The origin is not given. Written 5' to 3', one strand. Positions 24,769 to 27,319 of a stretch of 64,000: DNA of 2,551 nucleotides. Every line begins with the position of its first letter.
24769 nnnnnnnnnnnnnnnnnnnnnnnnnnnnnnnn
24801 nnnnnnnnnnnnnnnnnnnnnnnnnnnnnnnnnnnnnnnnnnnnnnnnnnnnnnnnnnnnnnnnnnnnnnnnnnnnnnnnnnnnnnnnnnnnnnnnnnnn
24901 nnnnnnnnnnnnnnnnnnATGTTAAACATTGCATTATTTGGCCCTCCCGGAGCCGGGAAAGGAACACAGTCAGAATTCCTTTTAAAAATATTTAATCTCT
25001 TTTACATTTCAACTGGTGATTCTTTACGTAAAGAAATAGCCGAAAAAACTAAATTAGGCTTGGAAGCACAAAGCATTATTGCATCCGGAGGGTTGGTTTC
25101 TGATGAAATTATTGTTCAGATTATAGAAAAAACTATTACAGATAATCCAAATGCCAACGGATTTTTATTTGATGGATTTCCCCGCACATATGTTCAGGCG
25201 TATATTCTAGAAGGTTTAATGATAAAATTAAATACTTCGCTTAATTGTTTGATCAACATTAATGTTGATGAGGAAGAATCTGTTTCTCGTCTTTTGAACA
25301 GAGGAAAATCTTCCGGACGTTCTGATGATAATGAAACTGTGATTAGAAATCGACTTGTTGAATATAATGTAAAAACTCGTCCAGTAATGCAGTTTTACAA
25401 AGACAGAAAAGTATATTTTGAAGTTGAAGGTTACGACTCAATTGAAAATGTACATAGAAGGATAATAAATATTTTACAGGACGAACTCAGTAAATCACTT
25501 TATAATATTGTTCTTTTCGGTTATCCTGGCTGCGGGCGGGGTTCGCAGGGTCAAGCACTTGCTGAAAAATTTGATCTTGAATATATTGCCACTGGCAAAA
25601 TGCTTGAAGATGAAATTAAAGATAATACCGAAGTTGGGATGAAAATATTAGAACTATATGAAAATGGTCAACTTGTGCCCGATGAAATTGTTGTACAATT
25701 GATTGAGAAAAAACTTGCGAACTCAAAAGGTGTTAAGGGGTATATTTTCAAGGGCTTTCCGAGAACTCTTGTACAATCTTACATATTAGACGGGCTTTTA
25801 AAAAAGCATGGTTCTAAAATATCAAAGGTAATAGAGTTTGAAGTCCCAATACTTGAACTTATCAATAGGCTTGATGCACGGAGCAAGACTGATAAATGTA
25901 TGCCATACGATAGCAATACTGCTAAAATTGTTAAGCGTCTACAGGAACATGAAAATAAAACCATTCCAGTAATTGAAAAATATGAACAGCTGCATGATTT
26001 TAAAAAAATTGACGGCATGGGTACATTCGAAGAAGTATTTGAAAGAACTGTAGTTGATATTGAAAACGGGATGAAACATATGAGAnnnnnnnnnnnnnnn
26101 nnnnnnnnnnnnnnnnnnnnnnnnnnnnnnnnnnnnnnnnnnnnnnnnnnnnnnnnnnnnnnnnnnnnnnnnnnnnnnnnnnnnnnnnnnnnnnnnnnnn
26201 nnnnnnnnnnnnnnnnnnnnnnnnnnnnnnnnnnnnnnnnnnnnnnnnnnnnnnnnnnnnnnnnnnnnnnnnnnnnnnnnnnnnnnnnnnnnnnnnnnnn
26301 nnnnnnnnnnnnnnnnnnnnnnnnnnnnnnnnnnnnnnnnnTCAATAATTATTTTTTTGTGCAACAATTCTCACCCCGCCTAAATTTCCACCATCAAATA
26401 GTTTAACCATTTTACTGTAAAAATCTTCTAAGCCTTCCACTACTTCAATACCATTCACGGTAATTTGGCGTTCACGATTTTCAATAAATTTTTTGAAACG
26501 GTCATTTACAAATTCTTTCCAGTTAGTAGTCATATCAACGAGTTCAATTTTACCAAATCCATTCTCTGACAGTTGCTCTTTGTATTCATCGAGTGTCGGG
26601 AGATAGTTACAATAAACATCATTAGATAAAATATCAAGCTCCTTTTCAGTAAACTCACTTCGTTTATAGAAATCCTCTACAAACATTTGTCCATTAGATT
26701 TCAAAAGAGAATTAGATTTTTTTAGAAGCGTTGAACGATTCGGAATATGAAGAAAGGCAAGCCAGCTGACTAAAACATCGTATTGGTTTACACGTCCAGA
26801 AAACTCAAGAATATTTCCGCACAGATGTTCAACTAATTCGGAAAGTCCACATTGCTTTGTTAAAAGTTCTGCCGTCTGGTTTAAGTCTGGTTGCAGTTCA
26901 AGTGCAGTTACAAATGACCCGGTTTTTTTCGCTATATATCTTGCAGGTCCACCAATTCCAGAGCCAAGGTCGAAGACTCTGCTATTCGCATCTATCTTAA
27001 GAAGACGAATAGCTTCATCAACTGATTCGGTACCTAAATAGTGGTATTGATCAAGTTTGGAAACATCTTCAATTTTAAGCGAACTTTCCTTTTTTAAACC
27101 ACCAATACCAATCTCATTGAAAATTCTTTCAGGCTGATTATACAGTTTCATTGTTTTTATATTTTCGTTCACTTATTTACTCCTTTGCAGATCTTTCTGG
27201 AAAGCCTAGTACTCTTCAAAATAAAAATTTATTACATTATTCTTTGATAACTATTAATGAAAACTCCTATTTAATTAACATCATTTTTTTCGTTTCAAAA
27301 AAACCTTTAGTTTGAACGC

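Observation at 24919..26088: Fused double adenylate kinase whose second half has lost key catalytic residues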

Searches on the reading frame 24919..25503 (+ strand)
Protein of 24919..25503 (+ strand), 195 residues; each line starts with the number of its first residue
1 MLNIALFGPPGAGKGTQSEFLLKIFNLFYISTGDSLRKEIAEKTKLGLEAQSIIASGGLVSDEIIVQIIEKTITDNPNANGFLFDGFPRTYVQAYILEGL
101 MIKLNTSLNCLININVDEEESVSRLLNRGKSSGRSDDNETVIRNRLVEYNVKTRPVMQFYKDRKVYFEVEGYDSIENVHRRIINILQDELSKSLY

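Call 5: search_protein_families(library=ncbifam, proteins=[window:24919-25503:+], max_evalue=0.01)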
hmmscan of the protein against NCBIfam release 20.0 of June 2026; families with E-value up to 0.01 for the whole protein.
window:24919-25503:+ (195 aa): 24 families
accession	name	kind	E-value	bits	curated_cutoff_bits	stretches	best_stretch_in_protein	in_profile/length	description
NF001381.0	PRK00279.1-3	equivalog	3.8e-62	209.4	187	1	3-187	2-186/188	adenylate kinase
TIGR01351.1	adk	subfamily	1.5e-52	178.3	168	2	4-128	2-127/212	adenylate kinase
NF001380.0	PRK00279.1-2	equivalog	2.8e-52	177.2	251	2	2-128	1-127/216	adenylate kinase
NF011105.0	PRK14532.1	equivalog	2.3e-51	174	162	1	2-188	1-187/189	adenylate kinase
NF011101.0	PRK14528.1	equivalog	1.1e-50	172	195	1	1-183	1-183/187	adenylate kinase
NF002700.0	PRK02496.1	equivalog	1.8e-50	171.2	262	1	2-187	2-183/184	adenylate kinase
NF011100.0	PRK14527.1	equivalog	8e-50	169.1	154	1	5-186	10-190/191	adenylate kinase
NF011104.0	PRK14531.1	equivalog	3.8e-49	166.8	160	1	6-186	7-182/183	adenylate kinase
NF001379.0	PRK00279.1-1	equivalog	9.6e-45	152.6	268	2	3-129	2-124/216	adenylate kinase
NF010381.0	PRK13808.1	equivalog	4.6e-44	151.2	426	1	4-187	3-192/335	adenylate kinase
TIGR01359.1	UMP_CMP_kin_fam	subfamily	1e-39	136.4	207.6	1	6-186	4-184/185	UMP-CMP kinase family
TIGR01360.1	aden_kin_iso1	equivalog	1.2e-34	119.7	284.1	1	5-186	7-185/188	adenylate kinase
NF001385.0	PRK00279.2-3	equivalog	4.3e-34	118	315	2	6-128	9-130/213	adenylate kinase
NF001387.0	PRK00279.2-5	equivalog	1.9e-33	116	373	2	2-128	1-125/224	adenylate kinase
NF001382.0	PRK00279.1-4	equivalog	5.8e-33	114.3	334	1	3-128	2-128/212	adenylate kinase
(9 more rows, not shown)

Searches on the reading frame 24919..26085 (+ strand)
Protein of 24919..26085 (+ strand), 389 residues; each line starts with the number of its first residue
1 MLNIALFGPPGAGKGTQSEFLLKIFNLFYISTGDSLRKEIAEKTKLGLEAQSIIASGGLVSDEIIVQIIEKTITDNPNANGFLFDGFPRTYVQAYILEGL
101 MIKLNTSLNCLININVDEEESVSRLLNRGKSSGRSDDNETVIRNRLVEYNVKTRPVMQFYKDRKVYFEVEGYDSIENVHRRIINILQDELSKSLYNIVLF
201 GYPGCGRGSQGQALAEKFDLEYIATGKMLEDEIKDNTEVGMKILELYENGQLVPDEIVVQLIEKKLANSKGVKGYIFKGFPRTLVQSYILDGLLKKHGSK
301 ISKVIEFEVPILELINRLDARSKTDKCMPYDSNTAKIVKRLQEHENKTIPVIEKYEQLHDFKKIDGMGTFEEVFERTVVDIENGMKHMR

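Call 4: search_protein_families(library=pfam, proteins=[window:24919-26085:+], max_evalue=0.01)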
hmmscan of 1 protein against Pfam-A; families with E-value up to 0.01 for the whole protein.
window:24919-26085:+ (389 aa): 5 families
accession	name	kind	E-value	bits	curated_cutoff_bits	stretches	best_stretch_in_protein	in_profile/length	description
PF00406.28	ADK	-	3.6e-86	287.3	26.8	2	6-164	1-150/151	Adenylate kinase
PF13207.12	AAA_17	-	1.5e-47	161.7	27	2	7-143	1-136/136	AAA domain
PF13238.12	AAA_18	-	1.1e-10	42.4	29.4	1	4-140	1-123/128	AAA domain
PF02224.24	Cytidylate_kin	-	0.00018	21.7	26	0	4-37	1-34/211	Cytidylate kinase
PF00004.35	AAA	-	0.0021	18.9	21.2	0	5-42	2-41/131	ATPase family associated with various cellular activities (AAA)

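Call 5: search_protein_families(library=ncbifam, proteins=[window:24919-26085:+], max_evalue=0.01)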
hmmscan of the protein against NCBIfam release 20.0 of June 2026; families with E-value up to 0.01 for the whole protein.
window:24919-26085:+ (389 aa): 31 families (the best 25 are shown)
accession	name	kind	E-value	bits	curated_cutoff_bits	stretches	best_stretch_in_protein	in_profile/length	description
NF001381.0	PRK00279.1-3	equivalog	6.2e-114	378.3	187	2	3-187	2-186/188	adenylate kinase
TIGR01351.1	adk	subfamily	2.1e-94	315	168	3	4-186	2-211/212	adenylate kinase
NF011100.0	PRK14527.1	equivalog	8.2e-94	312.6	154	2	5-186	10-190/191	adenylate kinase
NF011105.0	PRK14532.1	equivalog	1.1e-93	312.1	162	2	2-188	1-187/189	adenylate kinase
NF001380.0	PRK00279.1-2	equivalog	1.8e-93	311.9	251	4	2-128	1-127/216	adenylate kinase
NF002700.0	PRK02496.1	equivalog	2.3e-90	301.2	262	2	3-187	3-183/184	adenylate kinase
NF011101.0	PRK14528.1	equivalog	3.1e-89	297.6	195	2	1-183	1-183/187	adenylate kinase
NF011104.0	PRK14531.1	equivalog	4.6e-79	264.3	160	2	6-186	7-182/183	adenylate kinase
NF010381.0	PRK13808.1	equivalog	1.4e-78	264.6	426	2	4-187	3-192/335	adenylate kinase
NF001379.0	PRK00279.1-1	equivalog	4.1e-78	261.7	268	3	3-129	2-124/216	adenylate kinase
TIGR01359.1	UMP_CMP_kin_fam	subfamily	4.1e-69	232.2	207.6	2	6-186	4-184/185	UMP-CMP kinase family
NF001385.0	PRK00279.2-3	equivalog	5.2e-65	219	315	3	197-327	7-136/213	adenylate kinase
TIGR01360.1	aden_kin_iso1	equivalog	9.4e-64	214.5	284.1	2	6-186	8-185/188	adenylate kinase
NF001387.0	PRK00279.2-5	equivalog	3.3e-57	193.7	373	3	2-128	1-125/224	adenylate kinase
NF001382.0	PRK00279.1-4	equivalog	1.3e-56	191.6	334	2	3-129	2-129/212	adenylate kinase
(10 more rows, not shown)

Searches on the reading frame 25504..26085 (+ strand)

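Call 5: search_protein_families(library=ncbifam, proteins=[window:25504-26085:+], max_evalue=0.01)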
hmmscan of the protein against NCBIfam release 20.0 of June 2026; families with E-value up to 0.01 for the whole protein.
window:25504-26085:+ (194 aa): 22 families
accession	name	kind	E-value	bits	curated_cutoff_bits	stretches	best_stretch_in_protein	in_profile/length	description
NF001381.0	PRK00279.1-3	equivalog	5e-51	173.1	187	1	1-183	2-182/188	adenylate kinase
TIGR01351.1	adk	subfamily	2.9e-43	148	168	2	1-132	1-133/212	adenylate kinase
NF011100.0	PRK14527.1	equivalog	3.4e-43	147.5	154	1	2-182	9-186/191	adenylate kinase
NF001380.0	PRK00279.1-2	equivalog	6.9e-43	146.5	251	2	1-132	2-133/216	adenylate kinase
NF011105.0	PRK14532.1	equivalog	1.4e-41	142.1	162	1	1-179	2-178/189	adenylate kinase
NF002700.0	PRK02496.1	equivalog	3.8e-39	134.2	262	1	2-182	4-178/184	adenylate kinase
NF011101.0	PRK14528.1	equivalog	3.9e-38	131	195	1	1-180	3-180/187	adenylate kinase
NF001379.0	PRK00279.1-1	equivalog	5.7e-35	120.6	268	1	2-127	3-124/216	adenylate kinase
NF010381.0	PRK13808.1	equivalog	6.1e-34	117.9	426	1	2-180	3-185/335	adenylate kinase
NF001385.0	PRK00279.2-3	equivalog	6.4e-32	110.9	315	2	3-132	8-136/213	adenylate kinase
TIGR01359.1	UMP_CMP_kin_fam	subfamily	2.4e-29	102.6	207.6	1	4-181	4-179/185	UMP-CMP kinase family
NF011104.0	PRK14531.1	equivalog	3.3e-29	101.9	160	1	3-181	6-177/183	adenylate kinase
TIGR01360.1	aden_kin_iso1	equivalog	1.5e-28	99.7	284.1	1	2-186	6-185/188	adenylate kinase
NF001386.0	PRK00279.2-4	equivalog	1e-27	97.2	256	1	2-132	5-136/220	adenylate kinase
NF001387.0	PRK00279.2-5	equivalog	1.7e-25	89.9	373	1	1-132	2-131/224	adenylate kinase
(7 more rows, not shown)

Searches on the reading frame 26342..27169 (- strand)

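Call 82: search_protein_families(library=pfam, proteins=[window:26342-27169:-], max_evalue=0.001)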
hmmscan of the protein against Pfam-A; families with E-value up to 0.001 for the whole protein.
window:26342-27169:- (275 aa): 6 families
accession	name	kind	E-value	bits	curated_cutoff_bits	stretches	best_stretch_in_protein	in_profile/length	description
PF08241.18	Methyltransf_11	-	9.8e-10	39.4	21.2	1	67-163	2-94/95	Methyltransferase domain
PF13649.12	Methyltransf_25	-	3.7e-09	37.6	27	1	65-160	1-97/97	Methyltransferase domain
PF13489.12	Methyltransf_23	-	5.5e-09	36.4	27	1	54-208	14-162/164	Methyltransferase domain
PF02353.26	CMAS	-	6e-08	32.8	27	1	50-259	51-264/273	Mycolic acid cyclopropane synthetase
PF08242.18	Methyltransf_12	-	7.4e-08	33.5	30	1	67-161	2-97/98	Methyltransferase domain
PF13847.12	Methyltransf_31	-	7.5e-07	29.4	27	1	59-176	1-120/145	Methyltransferase domain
